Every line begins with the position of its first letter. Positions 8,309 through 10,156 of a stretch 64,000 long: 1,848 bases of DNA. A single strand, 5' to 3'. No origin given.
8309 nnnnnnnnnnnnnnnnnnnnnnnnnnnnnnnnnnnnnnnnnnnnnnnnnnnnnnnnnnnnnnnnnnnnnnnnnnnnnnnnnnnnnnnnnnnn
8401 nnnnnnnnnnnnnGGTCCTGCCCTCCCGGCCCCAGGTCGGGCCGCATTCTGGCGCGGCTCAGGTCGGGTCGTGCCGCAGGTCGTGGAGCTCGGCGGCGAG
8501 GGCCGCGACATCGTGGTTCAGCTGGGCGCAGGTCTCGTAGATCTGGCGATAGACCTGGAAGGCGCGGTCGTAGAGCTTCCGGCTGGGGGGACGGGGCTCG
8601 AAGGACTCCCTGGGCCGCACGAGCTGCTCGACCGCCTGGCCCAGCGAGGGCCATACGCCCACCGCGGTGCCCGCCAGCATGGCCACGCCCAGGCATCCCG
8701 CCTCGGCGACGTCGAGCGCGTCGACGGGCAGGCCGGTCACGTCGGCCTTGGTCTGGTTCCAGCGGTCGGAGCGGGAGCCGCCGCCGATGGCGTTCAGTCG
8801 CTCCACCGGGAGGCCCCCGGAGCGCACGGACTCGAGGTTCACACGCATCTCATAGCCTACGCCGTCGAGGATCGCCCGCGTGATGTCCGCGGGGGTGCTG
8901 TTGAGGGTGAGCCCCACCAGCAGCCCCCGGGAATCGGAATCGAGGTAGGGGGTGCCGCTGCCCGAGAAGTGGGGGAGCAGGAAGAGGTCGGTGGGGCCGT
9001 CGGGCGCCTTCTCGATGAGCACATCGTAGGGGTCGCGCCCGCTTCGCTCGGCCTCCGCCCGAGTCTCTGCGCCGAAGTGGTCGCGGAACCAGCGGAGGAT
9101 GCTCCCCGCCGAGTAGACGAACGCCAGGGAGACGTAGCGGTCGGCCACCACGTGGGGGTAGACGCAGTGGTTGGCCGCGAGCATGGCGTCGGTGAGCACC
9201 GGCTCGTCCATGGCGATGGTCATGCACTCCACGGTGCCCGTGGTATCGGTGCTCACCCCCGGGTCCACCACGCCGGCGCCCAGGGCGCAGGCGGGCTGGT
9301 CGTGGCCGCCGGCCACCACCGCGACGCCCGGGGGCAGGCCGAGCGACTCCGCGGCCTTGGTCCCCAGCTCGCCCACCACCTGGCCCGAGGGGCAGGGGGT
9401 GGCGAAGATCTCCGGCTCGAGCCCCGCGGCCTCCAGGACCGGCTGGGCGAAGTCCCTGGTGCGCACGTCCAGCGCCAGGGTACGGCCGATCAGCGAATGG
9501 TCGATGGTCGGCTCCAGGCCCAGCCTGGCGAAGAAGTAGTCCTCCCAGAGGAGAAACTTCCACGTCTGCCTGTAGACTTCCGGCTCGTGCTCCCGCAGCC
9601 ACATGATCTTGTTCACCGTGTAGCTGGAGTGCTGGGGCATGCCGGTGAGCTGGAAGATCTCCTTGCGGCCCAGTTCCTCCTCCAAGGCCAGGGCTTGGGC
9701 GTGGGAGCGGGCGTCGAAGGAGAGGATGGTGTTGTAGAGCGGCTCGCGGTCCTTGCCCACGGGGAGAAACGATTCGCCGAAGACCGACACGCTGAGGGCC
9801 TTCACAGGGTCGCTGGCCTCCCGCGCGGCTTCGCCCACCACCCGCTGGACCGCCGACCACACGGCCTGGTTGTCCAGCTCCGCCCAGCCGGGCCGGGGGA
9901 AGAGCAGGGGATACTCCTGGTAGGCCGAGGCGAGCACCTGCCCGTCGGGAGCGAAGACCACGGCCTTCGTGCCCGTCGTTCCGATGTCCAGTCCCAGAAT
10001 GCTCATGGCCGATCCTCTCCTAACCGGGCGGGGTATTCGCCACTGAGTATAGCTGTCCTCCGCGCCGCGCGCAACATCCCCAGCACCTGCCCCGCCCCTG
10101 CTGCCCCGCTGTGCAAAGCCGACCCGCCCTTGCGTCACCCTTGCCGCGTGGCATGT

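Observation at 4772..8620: About 3.5 kb regulator + lipoprotein segment bracketed by 149-bp direct repeats of the FGGY-kinase 3' end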

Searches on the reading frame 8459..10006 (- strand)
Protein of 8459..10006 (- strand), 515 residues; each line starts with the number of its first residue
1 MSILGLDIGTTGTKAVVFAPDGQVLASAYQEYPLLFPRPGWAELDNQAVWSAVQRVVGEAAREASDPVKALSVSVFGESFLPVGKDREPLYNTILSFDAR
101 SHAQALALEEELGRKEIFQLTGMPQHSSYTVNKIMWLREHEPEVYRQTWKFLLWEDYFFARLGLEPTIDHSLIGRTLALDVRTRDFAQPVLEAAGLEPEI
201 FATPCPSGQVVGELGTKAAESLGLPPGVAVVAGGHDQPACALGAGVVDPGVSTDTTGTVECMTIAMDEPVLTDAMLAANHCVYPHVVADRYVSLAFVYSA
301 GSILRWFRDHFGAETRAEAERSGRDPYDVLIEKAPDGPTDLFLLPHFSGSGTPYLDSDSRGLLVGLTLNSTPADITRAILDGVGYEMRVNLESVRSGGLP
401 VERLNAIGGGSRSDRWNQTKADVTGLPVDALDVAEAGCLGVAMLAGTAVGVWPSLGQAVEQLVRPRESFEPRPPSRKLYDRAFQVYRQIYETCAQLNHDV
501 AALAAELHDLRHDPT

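Call 8: find_encoding_contigs(protein=window:8459-10006:-, flank=10000, max_places=10)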
Protein window:8459-10006:- (515 aa): no gene with exactly this product is on record in the collection.

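Call 10: find_related_loci(query=window:8459-10006:-, collection=genome_contigs, flank=10000)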
Query window:8459-10006:- (515 aa) in genome_contigs; peptide patterns used: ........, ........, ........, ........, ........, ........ (x = any residue, [..] = any of these).
172 stretches matched a pattern; 17 encode a relative of the query (tblastn E <= 1e-3); 17 distinct loci.
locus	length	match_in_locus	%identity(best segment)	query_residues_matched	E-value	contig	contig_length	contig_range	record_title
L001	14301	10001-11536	77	1-512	0e+0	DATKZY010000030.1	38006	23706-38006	MAG TPA_asm: Planctomycetota bacterium isolate SMAG_U14257 k141_2284785, whole genome shotgun sequence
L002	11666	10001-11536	77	1-512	0e+0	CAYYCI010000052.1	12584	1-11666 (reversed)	MAG TPA_asm: uncultured Planctomycetota bacterium isolate binchicken_co256_285 genome assembly, contig: NODE_12516_lengt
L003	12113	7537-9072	76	1-512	0e+0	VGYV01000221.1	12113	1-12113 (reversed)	MAG: Planctomycetota bacterium isolate M_DeepCast_400m_m2_195 M_DeepCast_400m_m2_195_Ga0194112_10009822, whole genome sh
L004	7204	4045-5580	76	1-511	0e+0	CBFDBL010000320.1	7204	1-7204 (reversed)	MAG TPA_asm: uncultured bacterium isolate SRR26215675_binner12_Refined_65 genome assembly, contig: ERZ25073486.10847, wh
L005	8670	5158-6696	74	1-513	0e+0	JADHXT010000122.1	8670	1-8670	MAG: Candidatus Brocadiia bacterium isolate BS750m-G60 BS-750m-C16011, whole genome shotgun sequence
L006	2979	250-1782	75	1-511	0e+0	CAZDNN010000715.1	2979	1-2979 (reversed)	MAG TPA_asm: uncultured Planctomycetota bacterium isolate binchicken_co19_649 genome assembly, contig: NODE_61862_length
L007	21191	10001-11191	78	116-512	0e+0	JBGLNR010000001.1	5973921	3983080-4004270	MAG: Planctomycetota bacterium isolate PPR_0503 PPR_0503.fa_scaffold_119715, whole genome shotgun sequence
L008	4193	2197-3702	45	1-501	2e-150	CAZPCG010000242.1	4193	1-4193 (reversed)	MAG TPA_asm: uncultured Spirochaetota bacterium isolate binchicken_co395_73 genome assembly, contig: NODE_14354_length_4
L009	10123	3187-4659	42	1-491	7e-115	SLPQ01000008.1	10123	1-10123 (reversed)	MAG: Candidatus Brocadiia bacterium isolate CSSed165cm_501 CSSed16-5cm-25624, whole genome shotgun sequence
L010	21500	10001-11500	34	5-502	9e-101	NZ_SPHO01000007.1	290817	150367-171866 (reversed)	Clostridium sp. 1001271st1 H5 strain 1001271st1_H5 NODE_7_length_290817_cov_19.9833, whole genome shotgun sequence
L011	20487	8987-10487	34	5-502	3e-86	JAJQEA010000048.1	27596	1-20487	MAG: Clostridia bacterium isolate MI.3_7 NODE_375_length_27596_cov_7.592317, whole genome shotgun sequence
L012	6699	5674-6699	35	5-345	1e-65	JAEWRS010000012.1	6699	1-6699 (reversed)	MAG: Bacillota bacterium isolate OH_SBrB_7 k127_648140, whole genome shotgun sequence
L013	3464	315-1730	30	3-490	2e-48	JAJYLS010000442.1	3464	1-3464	MAG: Acidobacteria bacterium isolate DBS2-1.bin87 NODE_59372_length_3464_cov_1.298472, whole genome shotgun sequence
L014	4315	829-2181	27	1-485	3e-43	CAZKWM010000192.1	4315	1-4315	MAG TPA_asm: uncultured Methanotrichaceae archaeon isolate binchicken_co3_287 genome assembly, contig: NODE_67924_length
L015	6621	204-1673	30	3-499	1e-37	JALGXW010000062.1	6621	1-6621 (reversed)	MAG: Candidatus Hebobacterum abditum isolate M3-44_Bin_391 M3-44_Bin_391_scaffold_102829, whole genome shotgun sequence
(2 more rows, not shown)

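Call 15: search_protein_families(library=pfam, proteins=[window:8459-10006:-], max_evalue=0.01)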
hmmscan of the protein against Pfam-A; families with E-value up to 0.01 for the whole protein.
window:8459-10006:- (515 aa): 3 families
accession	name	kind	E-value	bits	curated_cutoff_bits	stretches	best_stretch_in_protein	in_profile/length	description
PF00370.27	FGGY_N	-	2e-56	191.8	28.8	1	3-243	2-245/245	FGGY family of carbohydrate kinases, N-terminal domain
PF02782.22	FGGY_C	-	8.6e-34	117.5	27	1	256-448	5-197/198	FGGY family of carbohydrate kinases, C-terminal domain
PF01869.26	BcrAD_BadFG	-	0.00075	19.5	31.5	1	4-65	1-56/271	BadF/BadG/BcrA/BcrD ATPase family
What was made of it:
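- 8459..10006 (-): Intact FGGY-family carbohydrate kinase (515 aa). Pfam FGGY_N 2e-56 and FGGY_C 9e-34 (call 15).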

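Call 28: find_related_loci(query=window:8459-10006:-, collection=metagenome_contigs, flank=10000)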
Query window:8459-10006:- (515 aa) in metagenome_contigs; peptide patterns used: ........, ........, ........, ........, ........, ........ (x = any residue, [..] = any of these).
191 stretches matched a pattern; 39 encode a relative of the query (tblastn E <= 1e-3); 39 distinct loci.
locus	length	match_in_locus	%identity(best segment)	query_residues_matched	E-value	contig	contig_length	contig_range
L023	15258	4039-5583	78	1-515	0e+0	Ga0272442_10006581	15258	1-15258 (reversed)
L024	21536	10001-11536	78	1-512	0e+0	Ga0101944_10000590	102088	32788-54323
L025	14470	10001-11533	76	1-511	0e+0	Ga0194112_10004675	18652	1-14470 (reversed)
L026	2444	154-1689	77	1-512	0e+0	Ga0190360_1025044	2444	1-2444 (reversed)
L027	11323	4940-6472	76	1-511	0e+0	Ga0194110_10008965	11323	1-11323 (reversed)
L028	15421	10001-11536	76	1-512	0e+0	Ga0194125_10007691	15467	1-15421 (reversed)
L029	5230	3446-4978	76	1-511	0e+0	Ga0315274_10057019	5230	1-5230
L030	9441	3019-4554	77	1-512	0e+0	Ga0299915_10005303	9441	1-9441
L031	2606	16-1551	76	1-512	0e+0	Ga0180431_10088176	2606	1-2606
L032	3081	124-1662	75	1-513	0e+0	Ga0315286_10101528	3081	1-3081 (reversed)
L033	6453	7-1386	77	53-512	0e+0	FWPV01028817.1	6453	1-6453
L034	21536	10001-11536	77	1-512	0e+0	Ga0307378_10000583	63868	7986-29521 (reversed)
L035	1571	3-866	74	224-511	4e-152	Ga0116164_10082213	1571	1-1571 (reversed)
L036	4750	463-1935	42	1-491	7e-121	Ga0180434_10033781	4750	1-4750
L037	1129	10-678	76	290-512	6e-124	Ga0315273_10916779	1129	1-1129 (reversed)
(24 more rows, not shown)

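Call 46: search_protein_families(library=pfam, proteins=[L025:11604-11810:+, L025:11817-12206:+], max_evalue=0.001)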
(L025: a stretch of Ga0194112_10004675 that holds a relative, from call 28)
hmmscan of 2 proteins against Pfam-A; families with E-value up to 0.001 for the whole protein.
L025:11604-11810:+ (68 aa): 0 families

L025:11817-12206:+ (129 aa): 1 family
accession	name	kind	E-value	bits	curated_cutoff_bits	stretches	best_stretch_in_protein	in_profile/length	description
PF01850.27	PIN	-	3.1e-09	37.9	23.6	1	2-117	1-118/120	PIN domain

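Call 47: search_protein_families(library=pfam, proteins=[L027:7979-9751:+, L027:10205-11260:-, L027:8690-9511:-, L027:10134-10868:+, L025:12463-12645:+, L025:12642-12929:+, L007:11810-13111:+, L001:11637-13664:-], max_evalue=0.001)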
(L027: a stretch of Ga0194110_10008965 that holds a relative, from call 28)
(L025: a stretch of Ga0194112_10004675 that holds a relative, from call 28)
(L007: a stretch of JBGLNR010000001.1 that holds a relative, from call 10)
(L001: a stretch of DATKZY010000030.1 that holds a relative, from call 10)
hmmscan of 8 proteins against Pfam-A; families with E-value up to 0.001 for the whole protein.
L027:7979-9751:+ (590 aa): 3 families
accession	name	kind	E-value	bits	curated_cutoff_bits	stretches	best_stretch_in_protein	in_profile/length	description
PF01266.30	DAO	-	4.2e-42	145.4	27.9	1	43-386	2-315/353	FAD dependent oxidoreductase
PF16901.10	DAO_C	-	5.2e-19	68.8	31.4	1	445-569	2-125/126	C-terminal domain of alpha-glycerophosphate oxidase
PF13450.12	NAD_binding_8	-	0.00032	21.4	21.9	1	45-78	1-34/68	NAD(P)-binding Rossmann-like domain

L027:10205-11260:- (351 aa): 0 families

L027:8690-9511:- (273 aa): 0 families

L027:10134-10868:+ (244 aa): 0 families

L025:12463-12645:+ (60 aa): 0 families

L025:12642-12929:+ (95 aa): 1 family
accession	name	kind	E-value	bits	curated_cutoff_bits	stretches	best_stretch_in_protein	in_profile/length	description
PF05016.21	ParE_toxin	-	2.8e-16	60.3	23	1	4-92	1-89/89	ParE toxin of type II toxin-antitoxin system, parDE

L007:11810-13111:+ (433 aa): 0 families

L001:11637-13664:- (675 aa): 1 family
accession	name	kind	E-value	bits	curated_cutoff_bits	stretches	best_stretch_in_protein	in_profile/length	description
PF17389.8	Bac_rhamnosid6H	-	1.3e-06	28.4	24.5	1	353-528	102-258/339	Bacterial alpha-L-rhamnosidase 6 hairpin glycosidase domain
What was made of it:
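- On Integrase-mediated island or prophage in a gene 3' end (e14/icd type): None is present in L025/L027 either (calls 46, 47).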

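Call 53: find_homologous_proteins(query=window:8459-10006:-, max_evalue=1e-100)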
Query window:8459-10006:- (515 aa): 1802 proteins with E <= 1e-100 among 8000 candidates; the best 120 are listed.
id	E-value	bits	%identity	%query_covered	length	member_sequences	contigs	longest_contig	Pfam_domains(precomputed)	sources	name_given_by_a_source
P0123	0.0e+0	1175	100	100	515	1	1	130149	PF00370.28,PF02782.23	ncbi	ncbi:MAG: FGGY-family carbohydrate kinase [Candidatus Brocadiia bacterium]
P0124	5.7e-281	951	78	99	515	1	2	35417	PF00370.28,PF02782.23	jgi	-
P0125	9.0e-279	944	78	99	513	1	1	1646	PF00370.28,PF02782.23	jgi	jgi:xylulokinase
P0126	1.8e-277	939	78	100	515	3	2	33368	PF00370.28,PF02782.23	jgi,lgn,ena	-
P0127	5.1e-275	931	77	99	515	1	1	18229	PF00370.28,PF02782.23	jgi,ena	-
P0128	1.4e-273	926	77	99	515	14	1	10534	PF00370.28,PF02782.23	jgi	-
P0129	1.9e-273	926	77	99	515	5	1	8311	PF00370.28,PF02782.23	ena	-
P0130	7.6e-273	924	77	99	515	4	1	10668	PF00370.28,PF02782.23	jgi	-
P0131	3.8e-272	922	77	99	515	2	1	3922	PF00370.28,PF02782.23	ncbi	-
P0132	2.2e-271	919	77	99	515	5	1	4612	PF00370.28,PF02782.23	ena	-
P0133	2.8e-270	916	77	99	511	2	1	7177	PF00370.28,PF02782.23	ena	-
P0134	2.0e-269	913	75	99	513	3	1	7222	PF00370.28,PF02782.23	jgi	jgi:xylulokinase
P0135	2.3e-269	913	77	99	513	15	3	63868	PF00370.28,PF02782.23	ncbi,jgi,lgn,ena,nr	ncbi:MAG TPA: FGGY-family carbohydrate kinase [Planctomycetota bacterium]|nr:FGGY-family carbohydrat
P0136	2.5e-269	913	77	100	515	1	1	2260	PF00370.28,PF02782.23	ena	-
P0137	5.2e-269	911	75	99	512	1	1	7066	PF00370.28,PF02782.23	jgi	jgi:xylulokinase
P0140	4.9e-264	895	76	99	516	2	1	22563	PF00370.28,PF02782.23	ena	-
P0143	3.6e-263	892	75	99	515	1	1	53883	PF00370.28,PF02782.23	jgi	jgi:xylulokinase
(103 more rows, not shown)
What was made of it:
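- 8459..10006 (-): It is 74-78% identical to orthologues in about 30 Planctomycetota loci (calls 10, 28, 53).
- On FGGY carbohydrate kinase (the host gene): Calls 15 and 53.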

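Call 54: find_encoding_contigs(protein=P0136, flank=10000, max_places=4)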
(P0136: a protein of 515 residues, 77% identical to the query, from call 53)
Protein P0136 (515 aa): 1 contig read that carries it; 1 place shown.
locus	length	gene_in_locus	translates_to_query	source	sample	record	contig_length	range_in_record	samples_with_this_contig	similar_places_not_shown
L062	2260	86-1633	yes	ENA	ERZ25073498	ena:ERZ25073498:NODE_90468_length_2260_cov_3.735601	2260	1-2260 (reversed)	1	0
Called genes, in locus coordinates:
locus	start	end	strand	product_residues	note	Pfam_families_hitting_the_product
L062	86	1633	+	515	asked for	PF00370:FGGY_N, PF02782:FGGY_C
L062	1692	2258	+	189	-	?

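Call 57: find_encoding_contigs(protein=P0126, flank=9000, max_places=3)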
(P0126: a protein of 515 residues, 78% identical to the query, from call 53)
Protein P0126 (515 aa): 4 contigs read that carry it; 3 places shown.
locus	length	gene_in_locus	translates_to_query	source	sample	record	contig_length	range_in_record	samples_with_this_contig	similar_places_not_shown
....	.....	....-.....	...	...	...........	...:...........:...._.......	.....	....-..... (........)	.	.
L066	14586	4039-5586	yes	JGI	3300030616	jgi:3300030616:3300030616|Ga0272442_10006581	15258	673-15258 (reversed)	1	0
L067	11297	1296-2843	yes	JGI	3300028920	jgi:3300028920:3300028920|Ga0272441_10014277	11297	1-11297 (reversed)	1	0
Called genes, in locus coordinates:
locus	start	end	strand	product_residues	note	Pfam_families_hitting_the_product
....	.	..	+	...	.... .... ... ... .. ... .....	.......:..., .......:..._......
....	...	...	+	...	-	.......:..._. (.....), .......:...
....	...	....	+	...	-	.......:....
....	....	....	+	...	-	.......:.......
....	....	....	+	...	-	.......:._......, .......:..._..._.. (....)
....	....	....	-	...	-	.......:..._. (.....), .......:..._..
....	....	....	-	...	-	-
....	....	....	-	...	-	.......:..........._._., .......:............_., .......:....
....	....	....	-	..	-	-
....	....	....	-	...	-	-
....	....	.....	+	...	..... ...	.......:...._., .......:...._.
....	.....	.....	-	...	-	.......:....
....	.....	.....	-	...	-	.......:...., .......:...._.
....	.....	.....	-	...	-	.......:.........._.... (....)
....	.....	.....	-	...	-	-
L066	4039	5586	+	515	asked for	PF00370:FGGY_N, PF02782:FGGY_C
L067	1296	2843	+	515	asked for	PF00370:FGGY_N, PF02782:FGGY_C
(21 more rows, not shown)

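Call 58: find_encoding_contigs(protein=P0127, flank=9000, max_places=3)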
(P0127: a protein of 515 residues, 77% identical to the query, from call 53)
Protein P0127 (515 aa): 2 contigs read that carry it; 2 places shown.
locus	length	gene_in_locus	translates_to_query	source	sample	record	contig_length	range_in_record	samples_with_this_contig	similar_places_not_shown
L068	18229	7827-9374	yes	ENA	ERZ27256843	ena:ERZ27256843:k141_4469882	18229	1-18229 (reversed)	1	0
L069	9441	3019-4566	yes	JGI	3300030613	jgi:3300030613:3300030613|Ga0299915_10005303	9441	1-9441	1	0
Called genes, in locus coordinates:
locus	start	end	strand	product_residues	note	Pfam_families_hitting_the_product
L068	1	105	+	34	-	?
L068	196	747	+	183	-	PF13580:SIS_2 (faint), PF01380:SIS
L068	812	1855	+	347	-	PF02424:ApbE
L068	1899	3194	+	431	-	PF06245:DUF1015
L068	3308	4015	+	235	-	PF07963:N_methyl, PF07596:SBP_bac_10 (weak)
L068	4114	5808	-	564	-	PF13432:TPR_16 (weak), PF14559:TPR_19 (weak)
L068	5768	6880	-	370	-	-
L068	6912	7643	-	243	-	PF14622:Ribonucleas_3_3, PF00636:Ribonuclease_3, PF00035:dsrm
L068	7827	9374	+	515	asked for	PF00370:FGGY_N, PF02782:FGGY_C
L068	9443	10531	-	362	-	PF04551:GcpE, PF26540:GcpE_C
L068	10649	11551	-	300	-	PF00303:Thymidylat_synt (weak)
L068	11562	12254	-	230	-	PF13646:HEAT_2, PF02985:HEAT (faint)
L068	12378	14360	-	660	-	-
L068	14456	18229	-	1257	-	?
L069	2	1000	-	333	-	?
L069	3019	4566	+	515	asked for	PF00370:FGGY_N, PF02782:FGGY_C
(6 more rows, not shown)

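Call 64: find_encoding_contigs(protein=P0140, flank=8000, max_places=2)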
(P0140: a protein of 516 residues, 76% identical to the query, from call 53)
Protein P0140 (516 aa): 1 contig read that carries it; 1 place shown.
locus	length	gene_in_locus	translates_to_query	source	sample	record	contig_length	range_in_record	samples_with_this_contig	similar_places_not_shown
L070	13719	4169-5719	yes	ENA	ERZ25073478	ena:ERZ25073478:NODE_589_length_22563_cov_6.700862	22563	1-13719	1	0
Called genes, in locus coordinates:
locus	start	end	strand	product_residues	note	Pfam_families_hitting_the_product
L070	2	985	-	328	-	?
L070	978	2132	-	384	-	PF13472:Lipase_GDSL_2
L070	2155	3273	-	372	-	-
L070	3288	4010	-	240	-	PF14622:Ribonucleas_3_3, PF22935:RM44_endonuclase (weak), PF00636:Ribonuclease_3, PF00035:dsrm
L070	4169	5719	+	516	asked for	PF00370:FGGY_N, PF02782:FGGY_C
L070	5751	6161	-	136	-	PF07876:Dabb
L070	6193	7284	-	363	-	PF04551:GcpE, PF26540:GcpE_C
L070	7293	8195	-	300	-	PF00303:Thymidylat_synt (weak)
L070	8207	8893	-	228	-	PF13646:HEAT_2 (weak)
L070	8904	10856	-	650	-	PF16697:Yop-YscD_cpl, PF00498:FHA, PF13191:AAA_16, PF13401:AAA_22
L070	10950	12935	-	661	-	-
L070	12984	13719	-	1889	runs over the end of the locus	PF04389:Peptidase_M28, PF02687:FtsX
